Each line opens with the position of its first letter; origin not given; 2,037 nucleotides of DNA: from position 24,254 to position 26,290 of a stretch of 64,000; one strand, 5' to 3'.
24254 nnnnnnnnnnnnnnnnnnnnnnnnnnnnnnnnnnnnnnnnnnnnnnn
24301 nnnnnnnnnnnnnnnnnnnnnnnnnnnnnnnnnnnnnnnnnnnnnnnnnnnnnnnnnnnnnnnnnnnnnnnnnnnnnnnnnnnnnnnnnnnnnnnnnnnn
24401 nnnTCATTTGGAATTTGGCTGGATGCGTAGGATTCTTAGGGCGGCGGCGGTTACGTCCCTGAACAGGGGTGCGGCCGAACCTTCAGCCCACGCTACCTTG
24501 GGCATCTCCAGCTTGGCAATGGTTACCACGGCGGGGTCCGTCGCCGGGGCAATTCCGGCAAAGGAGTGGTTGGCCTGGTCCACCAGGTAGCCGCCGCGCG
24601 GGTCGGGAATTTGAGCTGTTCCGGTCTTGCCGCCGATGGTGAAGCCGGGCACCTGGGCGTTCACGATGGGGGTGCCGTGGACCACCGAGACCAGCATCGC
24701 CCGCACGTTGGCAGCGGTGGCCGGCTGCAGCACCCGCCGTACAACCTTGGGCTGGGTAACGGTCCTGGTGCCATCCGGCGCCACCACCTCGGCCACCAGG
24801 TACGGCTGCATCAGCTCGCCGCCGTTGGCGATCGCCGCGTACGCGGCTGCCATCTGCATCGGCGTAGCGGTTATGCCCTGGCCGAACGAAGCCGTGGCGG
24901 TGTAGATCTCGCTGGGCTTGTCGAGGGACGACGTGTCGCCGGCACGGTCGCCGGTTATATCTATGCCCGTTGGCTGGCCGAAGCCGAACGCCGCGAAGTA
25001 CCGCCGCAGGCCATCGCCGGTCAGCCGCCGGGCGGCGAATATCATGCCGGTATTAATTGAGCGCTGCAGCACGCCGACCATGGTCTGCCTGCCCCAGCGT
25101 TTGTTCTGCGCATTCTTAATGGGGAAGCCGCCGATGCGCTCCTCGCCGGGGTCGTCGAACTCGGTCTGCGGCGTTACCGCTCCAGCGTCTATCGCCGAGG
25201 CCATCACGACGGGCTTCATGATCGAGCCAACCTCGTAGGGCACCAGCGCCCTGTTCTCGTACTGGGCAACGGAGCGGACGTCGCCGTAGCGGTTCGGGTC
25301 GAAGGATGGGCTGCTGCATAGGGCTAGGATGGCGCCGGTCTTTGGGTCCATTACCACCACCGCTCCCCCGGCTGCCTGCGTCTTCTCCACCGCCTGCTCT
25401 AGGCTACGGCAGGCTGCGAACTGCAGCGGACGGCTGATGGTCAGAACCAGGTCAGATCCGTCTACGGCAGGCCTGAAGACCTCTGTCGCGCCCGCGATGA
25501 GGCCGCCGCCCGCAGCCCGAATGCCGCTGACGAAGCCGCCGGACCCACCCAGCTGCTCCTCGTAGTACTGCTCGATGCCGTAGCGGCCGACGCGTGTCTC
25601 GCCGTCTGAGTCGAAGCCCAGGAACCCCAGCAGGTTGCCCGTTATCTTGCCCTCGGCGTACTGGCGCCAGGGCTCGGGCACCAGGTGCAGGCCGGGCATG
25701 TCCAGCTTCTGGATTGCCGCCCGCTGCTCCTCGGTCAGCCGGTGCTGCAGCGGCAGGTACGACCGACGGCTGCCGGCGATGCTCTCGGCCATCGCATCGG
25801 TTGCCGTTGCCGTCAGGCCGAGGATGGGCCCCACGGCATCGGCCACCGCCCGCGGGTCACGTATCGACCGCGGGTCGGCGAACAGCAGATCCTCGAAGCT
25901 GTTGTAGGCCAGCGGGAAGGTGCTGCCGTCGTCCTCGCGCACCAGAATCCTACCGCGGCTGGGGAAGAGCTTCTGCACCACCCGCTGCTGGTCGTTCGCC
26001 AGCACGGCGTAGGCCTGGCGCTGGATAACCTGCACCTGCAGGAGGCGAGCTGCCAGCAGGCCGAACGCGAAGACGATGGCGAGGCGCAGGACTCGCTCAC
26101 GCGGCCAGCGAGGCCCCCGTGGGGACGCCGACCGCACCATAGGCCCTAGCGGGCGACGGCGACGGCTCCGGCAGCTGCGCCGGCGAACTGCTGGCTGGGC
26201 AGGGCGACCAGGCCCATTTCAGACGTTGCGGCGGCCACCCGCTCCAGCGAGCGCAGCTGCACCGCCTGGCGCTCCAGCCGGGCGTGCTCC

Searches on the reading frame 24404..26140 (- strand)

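Call 30: search_protein_families(library=pfam, proteins=[window:24404-26140:-], max_evalue=0.00001)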
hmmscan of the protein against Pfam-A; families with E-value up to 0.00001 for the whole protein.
window:24404-26140:- (578 aa): 2 families
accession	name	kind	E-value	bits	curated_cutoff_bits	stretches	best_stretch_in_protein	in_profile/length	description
PF00905.27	Transpeptidase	-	8.9e-70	235.7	22.1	1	259-563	1-297/299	Penicillin binding protein transpeptidase domain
PF03717.20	PBP_dimer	-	1.1e-09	39.4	24.4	1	60-212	4-173/180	Penicillin-binding Protein dimerisation domain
